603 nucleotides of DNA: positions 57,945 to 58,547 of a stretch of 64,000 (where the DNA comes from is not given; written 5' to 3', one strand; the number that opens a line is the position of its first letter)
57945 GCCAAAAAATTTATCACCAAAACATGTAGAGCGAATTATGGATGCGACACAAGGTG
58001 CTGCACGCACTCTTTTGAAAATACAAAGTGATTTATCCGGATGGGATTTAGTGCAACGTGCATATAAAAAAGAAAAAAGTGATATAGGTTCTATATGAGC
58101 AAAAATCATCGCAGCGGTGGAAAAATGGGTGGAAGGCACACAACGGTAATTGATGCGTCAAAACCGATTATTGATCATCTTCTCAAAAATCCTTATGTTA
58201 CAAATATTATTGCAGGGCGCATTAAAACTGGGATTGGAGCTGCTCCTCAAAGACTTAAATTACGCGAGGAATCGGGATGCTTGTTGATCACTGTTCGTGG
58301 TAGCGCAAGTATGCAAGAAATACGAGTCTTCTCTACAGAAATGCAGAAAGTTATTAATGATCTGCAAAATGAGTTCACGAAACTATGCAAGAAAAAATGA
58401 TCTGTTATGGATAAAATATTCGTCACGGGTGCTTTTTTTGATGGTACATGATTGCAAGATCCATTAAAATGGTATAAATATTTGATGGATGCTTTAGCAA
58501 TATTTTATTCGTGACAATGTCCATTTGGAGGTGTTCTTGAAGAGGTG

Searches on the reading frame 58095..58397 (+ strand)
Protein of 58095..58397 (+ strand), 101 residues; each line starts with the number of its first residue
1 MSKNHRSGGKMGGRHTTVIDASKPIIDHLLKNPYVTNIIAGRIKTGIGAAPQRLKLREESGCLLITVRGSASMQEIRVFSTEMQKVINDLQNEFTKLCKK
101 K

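Call 19: search_protein_families(library=pfam, proteins=[window:58095-58397:+], max_evalue=0.001)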
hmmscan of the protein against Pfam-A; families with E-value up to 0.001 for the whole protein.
window:58095-58397:+ (101 aa): 1 family
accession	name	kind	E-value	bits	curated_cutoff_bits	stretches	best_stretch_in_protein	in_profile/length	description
PF09876.14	DUF2103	-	8.1e-09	35.8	22.4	1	8-85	3-86/98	Predicted metal-binding protein (DUF2103)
